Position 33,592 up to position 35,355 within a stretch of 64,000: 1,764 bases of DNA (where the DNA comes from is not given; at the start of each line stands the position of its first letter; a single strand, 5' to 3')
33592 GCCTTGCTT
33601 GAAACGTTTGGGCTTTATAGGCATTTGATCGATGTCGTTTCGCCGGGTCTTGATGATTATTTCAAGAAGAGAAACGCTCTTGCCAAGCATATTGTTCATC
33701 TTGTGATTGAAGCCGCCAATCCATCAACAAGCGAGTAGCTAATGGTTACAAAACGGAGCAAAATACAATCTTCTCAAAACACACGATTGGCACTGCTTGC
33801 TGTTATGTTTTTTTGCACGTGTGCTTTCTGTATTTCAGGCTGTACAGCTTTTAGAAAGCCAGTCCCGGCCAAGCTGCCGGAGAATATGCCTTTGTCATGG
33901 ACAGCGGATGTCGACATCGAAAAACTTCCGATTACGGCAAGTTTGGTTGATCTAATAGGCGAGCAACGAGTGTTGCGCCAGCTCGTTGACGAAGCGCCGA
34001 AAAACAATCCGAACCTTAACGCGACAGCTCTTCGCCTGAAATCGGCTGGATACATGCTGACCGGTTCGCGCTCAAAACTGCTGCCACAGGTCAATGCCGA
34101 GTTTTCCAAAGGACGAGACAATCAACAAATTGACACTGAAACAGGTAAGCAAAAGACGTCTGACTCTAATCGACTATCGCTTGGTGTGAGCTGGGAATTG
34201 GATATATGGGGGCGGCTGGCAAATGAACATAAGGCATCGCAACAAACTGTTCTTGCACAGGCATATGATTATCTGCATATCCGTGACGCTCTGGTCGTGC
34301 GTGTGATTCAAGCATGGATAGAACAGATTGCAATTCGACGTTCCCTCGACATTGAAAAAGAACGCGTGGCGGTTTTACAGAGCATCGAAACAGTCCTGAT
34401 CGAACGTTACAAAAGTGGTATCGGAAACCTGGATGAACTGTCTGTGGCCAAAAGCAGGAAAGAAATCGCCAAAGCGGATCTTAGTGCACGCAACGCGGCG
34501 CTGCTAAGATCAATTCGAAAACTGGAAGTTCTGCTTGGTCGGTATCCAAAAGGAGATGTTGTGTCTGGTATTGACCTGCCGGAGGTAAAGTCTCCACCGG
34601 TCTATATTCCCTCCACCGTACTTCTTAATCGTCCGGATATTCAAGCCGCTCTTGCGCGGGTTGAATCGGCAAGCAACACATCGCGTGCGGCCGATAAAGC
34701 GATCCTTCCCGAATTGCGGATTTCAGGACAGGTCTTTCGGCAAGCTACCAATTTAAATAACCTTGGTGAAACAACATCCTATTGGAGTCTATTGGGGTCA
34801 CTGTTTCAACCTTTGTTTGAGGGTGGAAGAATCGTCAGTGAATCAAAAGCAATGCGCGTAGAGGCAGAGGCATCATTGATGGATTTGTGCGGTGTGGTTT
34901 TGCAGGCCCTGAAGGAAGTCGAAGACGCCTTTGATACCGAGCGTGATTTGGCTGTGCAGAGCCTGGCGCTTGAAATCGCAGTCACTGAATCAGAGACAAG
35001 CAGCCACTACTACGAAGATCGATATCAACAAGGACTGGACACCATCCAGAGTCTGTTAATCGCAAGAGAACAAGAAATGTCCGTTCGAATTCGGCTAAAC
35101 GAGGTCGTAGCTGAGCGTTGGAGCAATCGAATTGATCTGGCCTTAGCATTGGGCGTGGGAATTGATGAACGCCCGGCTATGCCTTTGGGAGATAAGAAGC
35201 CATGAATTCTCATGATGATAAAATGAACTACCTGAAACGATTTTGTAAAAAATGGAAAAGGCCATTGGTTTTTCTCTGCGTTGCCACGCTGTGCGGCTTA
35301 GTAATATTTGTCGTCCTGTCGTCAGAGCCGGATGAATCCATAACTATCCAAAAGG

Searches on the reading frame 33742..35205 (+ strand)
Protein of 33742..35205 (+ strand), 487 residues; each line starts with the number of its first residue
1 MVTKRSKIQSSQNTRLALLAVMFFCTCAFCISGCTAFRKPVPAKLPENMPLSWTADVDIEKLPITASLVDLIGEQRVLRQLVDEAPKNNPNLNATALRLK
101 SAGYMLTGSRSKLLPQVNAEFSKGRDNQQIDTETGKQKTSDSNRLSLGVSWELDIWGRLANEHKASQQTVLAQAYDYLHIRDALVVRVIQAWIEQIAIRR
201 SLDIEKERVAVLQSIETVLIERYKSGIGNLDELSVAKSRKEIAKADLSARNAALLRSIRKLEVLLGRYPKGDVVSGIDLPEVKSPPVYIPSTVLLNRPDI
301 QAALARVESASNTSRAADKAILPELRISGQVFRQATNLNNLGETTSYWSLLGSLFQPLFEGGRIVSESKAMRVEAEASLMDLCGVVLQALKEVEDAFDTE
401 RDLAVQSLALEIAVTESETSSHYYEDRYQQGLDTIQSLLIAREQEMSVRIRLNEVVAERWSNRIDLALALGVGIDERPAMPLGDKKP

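Call 55: find_encoding_contigs(protein=window:33742-35205:+, flank=8000, max_places=6)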
Protein window:33742-35205:+ (487 aa): no gene with exactly this product is on record in the collection.
